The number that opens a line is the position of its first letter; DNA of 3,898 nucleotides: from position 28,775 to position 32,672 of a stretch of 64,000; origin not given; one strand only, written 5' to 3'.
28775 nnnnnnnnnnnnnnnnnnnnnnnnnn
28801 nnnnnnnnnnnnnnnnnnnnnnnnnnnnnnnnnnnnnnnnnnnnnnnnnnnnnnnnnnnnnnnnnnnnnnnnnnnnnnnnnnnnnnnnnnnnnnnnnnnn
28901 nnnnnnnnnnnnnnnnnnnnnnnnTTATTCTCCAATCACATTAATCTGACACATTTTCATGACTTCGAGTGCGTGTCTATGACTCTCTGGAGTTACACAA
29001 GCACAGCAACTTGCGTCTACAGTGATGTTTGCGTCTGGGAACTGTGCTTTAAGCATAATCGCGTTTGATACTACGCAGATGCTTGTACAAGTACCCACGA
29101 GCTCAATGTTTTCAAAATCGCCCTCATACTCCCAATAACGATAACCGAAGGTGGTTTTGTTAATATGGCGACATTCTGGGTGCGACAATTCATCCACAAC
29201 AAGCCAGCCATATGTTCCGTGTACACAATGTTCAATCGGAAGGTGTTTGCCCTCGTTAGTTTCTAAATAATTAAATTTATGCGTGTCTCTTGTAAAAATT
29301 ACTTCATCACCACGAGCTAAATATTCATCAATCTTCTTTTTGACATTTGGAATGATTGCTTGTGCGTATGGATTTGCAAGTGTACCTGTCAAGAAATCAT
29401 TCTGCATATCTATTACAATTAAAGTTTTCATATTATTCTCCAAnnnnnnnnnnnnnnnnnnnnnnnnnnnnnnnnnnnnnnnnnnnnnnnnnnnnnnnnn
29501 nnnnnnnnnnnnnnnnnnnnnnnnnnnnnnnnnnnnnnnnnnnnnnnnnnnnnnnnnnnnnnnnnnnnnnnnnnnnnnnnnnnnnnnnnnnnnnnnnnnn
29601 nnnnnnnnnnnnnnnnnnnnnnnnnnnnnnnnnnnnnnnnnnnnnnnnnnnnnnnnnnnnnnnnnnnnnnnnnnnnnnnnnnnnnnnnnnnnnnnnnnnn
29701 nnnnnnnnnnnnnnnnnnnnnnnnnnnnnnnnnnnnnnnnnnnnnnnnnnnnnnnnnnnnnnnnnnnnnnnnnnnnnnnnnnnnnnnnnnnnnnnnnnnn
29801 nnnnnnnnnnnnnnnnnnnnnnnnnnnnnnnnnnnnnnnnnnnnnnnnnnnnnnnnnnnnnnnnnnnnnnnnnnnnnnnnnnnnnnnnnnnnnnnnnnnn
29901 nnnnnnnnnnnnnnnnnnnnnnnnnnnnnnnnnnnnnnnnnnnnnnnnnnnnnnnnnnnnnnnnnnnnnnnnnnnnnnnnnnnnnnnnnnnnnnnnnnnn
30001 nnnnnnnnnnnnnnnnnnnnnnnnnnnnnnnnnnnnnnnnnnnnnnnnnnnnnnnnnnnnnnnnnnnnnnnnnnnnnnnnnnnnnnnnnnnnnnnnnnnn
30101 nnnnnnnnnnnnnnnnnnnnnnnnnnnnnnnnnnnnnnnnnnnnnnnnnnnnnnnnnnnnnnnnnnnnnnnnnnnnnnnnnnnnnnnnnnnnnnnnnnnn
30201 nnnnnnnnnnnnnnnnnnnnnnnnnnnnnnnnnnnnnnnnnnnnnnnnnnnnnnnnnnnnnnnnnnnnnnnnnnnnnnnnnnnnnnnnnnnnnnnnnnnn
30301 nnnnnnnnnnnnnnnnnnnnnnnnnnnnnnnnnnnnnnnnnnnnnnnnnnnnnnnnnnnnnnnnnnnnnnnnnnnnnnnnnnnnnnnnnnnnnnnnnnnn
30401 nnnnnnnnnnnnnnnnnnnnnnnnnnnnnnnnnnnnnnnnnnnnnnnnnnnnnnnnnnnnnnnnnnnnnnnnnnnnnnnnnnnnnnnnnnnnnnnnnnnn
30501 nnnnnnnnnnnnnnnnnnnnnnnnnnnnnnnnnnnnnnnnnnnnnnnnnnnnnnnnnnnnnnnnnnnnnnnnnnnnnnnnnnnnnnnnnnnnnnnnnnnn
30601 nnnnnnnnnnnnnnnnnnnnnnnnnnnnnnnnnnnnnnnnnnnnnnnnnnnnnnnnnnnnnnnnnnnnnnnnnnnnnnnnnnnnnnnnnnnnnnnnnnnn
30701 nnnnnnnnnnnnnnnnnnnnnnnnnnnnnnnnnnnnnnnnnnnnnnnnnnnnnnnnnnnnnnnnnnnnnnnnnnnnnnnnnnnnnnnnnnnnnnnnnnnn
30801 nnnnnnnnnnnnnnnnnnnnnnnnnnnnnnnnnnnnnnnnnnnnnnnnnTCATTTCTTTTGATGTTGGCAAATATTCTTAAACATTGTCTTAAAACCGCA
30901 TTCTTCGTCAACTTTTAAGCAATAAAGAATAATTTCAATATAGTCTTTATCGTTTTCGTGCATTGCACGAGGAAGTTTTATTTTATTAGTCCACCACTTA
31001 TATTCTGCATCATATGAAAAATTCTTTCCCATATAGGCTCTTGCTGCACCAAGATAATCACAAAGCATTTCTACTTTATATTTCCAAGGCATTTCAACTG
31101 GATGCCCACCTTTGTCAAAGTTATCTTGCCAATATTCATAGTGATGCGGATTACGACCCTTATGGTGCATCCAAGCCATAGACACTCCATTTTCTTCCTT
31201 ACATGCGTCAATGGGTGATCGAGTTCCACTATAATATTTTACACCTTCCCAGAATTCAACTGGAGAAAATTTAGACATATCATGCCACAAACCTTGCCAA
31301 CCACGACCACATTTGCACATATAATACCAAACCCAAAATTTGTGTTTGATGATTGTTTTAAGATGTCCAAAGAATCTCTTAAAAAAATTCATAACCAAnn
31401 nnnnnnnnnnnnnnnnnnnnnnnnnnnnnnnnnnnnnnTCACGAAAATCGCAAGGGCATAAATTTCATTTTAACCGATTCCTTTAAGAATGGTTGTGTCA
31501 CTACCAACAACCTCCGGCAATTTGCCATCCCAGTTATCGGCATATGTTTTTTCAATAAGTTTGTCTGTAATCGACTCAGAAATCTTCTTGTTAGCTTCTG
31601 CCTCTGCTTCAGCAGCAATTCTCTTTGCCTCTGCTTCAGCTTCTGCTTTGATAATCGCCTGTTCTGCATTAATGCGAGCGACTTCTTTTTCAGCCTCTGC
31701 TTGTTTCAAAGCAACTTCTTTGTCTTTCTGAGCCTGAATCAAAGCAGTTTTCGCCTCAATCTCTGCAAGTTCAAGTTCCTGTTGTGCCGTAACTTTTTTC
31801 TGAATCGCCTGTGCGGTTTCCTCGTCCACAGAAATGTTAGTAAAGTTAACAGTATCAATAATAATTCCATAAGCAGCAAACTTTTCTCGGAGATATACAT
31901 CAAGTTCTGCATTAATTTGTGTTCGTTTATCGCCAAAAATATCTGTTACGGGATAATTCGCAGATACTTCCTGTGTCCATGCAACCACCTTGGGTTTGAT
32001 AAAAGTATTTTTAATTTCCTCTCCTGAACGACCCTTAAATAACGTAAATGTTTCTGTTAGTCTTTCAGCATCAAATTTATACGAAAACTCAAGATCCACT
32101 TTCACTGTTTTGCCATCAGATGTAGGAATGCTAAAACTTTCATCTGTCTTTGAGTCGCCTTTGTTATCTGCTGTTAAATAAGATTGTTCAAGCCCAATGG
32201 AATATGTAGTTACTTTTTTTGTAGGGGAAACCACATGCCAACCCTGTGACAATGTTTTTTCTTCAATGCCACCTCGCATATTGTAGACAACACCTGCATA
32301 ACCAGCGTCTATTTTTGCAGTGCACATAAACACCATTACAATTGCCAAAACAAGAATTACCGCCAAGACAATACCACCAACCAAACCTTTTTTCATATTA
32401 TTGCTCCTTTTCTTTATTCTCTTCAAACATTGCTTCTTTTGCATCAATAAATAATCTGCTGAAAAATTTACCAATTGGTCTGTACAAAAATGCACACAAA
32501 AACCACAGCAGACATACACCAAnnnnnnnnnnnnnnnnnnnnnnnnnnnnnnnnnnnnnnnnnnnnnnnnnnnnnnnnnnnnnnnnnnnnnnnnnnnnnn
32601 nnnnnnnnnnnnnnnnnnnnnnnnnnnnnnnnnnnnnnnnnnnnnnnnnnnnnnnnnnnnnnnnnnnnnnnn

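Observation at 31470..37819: Ter-like membrane/Ca2+ stress island: SPFH protein, small TM peptides, TM-anchored coiled-coil protein, three tandem TerD paralogues and a P-type Ca2+-type ATPase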

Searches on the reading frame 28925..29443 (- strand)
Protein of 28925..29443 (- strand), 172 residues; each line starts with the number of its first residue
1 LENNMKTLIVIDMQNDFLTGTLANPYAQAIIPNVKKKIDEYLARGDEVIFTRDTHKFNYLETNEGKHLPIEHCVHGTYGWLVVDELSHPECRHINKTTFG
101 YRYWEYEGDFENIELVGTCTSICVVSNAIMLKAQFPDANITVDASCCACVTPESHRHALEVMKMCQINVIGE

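Call 13: search_protein_families(library=ncbifam, proteins=[window:28925-29443:-], max_evalue=0.001)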
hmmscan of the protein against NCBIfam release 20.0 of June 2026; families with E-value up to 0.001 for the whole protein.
window:28925-29443:- (172 aa): 2 families
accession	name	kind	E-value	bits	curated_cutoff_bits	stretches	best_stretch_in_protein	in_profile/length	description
NF008623.0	PRK11609.1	equivalog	4.7e-06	26.6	174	1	6-59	4-58/213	bifunctional nicotinamidase/pyrazinamidase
NF050097.1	BiurAmidohydBiuH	equivalog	0.00051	19.5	370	0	4-164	17-203/221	biuret amidohydrolase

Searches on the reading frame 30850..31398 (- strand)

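Call 3: search_protein_families(library=pfam, proteins=[window:30850-31398:-], max_evalue=0.01)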
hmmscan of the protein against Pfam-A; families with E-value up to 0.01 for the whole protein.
window:30850-31398:- (182 aa): 1 family
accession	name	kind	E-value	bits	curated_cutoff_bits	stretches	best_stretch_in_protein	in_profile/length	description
PF18907.5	DUF5662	-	3.3e-30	105.2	27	1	11-157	4-153/156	Family of unknown function (DUF5662)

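Call 8: search_protein_families(library=phrogs, proteins=[window:30850-31398:-], max_evalue=0.001)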
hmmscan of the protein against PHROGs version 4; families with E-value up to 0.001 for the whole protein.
window:30850-31398:- (182 aa): 1 family
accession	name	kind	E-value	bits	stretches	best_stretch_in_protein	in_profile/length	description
phrog_20637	-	unknown function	4.1e-12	47.4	1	38-162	43-162/174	-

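Call 13: search_protein_families(library=ncbifam, proteins=[window:30850-31398:-], max_evalue=0.001)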
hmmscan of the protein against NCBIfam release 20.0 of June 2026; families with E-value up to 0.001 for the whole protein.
window:30850-31398:- (182 aa): 0 families

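Call 14: search_protein_families(library=padloc, proteins=[window:30850-31398:-], max_evalue=0.001)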
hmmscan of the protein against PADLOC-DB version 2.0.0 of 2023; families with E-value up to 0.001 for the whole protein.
window:30850-31398:- (182 aa): 0 families

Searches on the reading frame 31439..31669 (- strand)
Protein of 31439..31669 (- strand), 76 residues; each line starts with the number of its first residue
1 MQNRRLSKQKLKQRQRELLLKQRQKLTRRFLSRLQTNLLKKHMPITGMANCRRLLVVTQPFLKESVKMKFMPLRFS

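Call 3: search_protein_families(library=pfam, proteins=[window:31439-31669:-], max_evalue=0.01)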
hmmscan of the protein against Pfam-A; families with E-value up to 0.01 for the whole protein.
window:31439-31669:- (76 aa): 0 families

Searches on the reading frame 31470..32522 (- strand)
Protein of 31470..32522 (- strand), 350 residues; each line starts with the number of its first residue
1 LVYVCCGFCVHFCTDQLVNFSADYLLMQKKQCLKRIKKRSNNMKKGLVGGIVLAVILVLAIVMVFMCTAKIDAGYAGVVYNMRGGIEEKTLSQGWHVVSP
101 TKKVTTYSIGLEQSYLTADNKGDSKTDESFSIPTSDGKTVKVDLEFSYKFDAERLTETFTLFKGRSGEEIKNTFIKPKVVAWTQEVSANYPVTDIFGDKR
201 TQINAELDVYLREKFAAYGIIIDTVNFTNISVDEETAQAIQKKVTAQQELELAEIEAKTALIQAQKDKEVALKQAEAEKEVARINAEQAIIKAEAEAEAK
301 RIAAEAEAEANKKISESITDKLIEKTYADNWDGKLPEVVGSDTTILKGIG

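Call 3: search_protein_families(library=pfam, proteins=[window:31470-32522:-], max_evalue=0.01)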
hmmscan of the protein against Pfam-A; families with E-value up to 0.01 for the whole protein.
window:31470-32522:- (350 aa): 3 families
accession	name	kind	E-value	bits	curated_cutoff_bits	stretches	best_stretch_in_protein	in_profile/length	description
PF01145.31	Band_7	-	6.6e-23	82.1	23.6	1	70-259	2-167/176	SPFH domain / Band 7 family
PF13421.11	Band_7_1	-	0.00066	19.8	24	1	187-245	151-208/211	SPFH domain-Band 7 family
PF07850.20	Renin_r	-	0.0012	19.3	27.8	0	52-82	41-71/79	Renin receptor-like transmembrane spanning segment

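Call 8: search_protein_families(library=phrogs, proteins=[window:31470-32393:-], max_evalue=0.001)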
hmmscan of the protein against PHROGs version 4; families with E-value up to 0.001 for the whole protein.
window:31470-32393:- (307 aa): 2 families
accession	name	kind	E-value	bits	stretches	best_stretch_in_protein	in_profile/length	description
phrog_200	-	other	3e-62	211.9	2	2-250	78-328/379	lipoprotein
phrog_11908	-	unknown function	2.5e-05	24.3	0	8-106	7-108/430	-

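Call 13: search_protein_families(library=ncbifam, proteins=[window:31470-32396:-], max_evalue=0.001)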
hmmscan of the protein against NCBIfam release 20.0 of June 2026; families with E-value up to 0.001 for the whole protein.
window:31470-32396:- (308 aa): 0 families

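Call 14: search_protein_families(library=padloc, proteins=[window:31470-32396:-], max_evalue=0.001)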
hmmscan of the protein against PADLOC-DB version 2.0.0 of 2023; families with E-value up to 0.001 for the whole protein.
window:31470-32396:- (308 aa): 0 families

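Call 65: search_solved_structures(query=window:31470-32396:-, max_evalue=0.001)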
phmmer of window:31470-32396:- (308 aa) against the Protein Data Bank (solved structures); distinct sequences matched with E-value up to 0.001: 4.
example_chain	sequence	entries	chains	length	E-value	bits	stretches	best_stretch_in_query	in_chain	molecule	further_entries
8rrh_A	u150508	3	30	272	3.8e-08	36.5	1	19-264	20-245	Prohibitin 1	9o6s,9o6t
9unl_E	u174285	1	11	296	4.8e-08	36.2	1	19-264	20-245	Prohibitin 1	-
9o9z_A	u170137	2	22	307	5.6e-08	36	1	20-264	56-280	Prohibitin 1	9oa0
8rrh_B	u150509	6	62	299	0.00017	24.6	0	29-260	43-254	Prohibitin-2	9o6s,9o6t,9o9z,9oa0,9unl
